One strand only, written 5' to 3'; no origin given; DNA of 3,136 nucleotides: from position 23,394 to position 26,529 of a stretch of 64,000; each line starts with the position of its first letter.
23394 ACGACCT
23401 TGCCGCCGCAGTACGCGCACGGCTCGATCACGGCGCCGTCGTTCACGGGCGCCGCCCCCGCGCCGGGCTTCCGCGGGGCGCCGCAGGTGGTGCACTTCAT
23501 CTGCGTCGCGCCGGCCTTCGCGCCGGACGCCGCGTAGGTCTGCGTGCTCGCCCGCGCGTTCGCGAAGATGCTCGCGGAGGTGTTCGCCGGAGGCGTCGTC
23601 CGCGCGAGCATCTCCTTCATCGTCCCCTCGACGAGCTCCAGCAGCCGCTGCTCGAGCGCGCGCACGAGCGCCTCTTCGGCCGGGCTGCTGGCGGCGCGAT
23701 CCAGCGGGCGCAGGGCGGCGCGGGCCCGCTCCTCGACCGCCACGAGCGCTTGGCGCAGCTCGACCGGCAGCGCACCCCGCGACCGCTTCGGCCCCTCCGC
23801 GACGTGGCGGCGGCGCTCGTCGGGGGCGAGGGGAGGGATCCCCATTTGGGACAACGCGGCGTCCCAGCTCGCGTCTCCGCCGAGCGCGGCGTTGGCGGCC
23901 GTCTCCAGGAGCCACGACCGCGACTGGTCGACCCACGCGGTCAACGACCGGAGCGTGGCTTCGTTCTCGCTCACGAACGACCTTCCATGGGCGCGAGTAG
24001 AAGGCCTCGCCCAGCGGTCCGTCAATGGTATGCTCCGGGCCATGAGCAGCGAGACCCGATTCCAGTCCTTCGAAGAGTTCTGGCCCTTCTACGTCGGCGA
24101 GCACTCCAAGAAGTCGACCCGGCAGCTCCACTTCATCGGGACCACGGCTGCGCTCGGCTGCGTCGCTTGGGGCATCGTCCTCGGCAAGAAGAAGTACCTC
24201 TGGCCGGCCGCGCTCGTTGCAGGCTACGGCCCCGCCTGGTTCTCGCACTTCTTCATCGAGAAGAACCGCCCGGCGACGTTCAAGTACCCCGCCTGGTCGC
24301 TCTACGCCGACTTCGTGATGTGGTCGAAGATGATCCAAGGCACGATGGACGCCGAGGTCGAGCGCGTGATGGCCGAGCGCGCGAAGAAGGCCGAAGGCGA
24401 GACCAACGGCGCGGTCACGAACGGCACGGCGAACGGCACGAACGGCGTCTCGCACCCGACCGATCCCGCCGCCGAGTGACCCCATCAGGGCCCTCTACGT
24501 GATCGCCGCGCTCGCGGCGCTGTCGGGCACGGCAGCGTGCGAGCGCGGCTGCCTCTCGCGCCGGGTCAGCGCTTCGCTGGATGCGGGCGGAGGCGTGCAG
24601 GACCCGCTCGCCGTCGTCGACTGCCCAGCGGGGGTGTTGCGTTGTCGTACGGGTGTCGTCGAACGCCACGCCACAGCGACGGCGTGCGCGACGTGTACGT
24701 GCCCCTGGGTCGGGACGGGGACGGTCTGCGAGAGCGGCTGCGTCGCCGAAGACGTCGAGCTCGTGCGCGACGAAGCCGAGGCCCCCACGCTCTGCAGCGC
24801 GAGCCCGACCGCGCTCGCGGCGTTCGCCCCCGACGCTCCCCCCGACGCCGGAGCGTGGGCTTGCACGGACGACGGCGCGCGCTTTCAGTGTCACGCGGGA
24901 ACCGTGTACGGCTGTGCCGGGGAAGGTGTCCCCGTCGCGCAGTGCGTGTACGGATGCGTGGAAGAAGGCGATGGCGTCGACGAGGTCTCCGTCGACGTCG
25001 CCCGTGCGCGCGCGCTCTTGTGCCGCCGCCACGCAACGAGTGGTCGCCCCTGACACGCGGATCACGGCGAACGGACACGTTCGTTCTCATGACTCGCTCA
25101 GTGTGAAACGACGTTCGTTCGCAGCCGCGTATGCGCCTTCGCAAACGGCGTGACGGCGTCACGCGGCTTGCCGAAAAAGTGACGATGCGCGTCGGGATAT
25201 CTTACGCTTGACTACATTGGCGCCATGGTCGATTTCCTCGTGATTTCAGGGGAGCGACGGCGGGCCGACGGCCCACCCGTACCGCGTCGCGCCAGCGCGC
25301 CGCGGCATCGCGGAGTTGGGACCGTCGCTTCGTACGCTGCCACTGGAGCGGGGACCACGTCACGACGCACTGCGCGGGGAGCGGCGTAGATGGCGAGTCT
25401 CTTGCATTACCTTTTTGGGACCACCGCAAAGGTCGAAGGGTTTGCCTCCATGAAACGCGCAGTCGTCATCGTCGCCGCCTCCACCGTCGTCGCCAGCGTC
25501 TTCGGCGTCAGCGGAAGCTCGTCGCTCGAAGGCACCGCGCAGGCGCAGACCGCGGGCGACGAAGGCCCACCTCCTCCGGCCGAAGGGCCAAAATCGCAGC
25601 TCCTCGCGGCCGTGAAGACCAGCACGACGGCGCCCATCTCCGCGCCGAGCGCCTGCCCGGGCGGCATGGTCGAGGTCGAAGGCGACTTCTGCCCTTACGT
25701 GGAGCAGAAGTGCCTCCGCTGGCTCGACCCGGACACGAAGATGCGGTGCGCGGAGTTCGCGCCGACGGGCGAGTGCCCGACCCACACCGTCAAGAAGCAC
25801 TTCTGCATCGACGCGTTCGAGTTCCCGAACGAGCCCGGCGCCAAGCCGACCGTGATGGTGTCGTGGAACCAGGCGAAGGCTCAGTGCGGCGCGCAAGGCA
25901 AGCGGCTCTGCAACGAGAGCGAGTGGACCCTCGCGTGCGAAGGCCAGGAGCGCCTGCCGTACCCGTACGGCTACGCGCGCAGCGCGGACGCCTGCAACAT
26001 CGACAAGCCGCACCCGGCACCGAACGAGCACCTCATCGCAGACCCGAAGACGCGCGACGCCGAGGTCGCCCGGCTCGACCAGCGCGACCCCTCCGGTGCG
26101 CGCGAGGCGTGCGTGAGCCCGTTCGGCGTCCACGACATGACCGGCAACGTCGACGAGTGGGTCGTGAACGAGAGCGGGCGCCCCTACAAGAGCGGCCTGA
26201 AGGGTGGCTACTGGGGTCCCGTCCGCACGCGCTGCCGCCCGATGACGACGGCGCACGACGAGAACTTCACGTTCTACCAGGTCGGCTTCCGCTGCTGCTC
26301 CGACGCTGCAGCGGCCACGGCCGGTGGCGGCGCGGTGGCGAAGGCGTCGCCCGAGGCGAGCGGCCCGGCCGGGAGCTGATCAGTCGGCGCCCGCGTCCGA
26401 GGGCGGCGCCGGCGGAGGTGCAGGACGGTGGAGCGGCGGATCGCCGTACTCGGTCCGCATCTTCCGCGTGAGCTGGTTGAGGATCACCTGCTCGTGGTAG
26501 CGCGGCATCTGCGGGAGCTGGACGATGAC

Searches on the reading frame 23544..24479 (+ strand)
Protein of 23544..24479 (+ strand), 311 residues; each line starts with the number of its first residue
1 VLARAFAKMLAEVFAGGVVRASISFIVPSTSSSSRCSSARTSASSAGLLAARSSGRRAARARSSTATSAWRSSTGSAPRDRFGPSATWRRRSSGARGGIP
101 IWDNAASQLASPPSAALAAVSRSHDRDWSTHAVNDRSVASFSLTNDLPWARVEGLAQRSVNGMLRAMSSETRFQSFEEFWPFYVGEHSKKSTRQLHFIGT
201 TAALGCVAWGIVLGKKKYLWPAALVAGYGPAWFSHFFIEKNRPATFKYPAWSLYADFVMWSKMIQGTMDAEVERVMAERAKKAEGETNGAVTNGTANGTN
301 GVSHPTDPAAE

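Call 68: search_protein_families(library=pfam, max_evalue=0.001, proteins=[window:23544-24479:+])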
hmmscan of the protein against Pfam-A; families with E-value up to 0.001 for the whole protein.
window:23544-24479:+ (311 aa): 1 family
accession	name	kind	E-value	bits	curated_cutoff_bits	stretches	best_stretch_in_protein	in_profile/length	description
PF06127.16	Mpo1-like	-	2.6e-32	111.3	24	1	173-267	1-94/95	2-hydroxy-palmitic acid dioxygenase Mpo1-like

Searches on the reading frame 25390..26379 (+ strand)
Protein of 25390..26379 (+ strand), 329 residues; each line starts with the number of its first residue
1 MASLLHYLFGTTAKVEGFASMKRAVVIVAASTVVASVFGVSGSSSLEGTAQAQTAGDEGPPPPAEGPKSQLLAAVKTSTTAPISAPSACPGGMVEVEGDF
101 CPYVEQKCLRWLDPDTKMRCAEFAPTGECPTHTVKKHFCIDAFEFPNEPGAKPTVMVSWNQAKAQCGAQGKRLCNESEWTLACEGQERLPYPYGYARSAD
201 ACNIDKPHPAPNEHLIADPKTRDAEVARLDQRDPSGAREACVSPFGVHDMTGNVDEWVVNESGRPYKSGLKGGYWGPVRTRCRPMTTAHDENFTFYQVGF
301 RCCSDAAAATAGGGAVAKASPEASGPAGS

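Call 6: search_protein_families(library=pfam, proteins=[window:25390-26379:+], max_evalue=0.01)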
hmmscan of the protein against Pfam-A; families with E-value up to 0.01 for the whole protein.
window:25390-26379:+ (329 aa): 1 family
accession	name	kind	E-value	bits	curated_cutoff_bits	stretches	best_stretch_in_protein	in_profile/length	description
PF03781.23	FGE-sulfatase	-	1.1e-16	61.8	23.3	1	148-302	87-253/255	Sulfatase-modifying factor enzyme 1-like domain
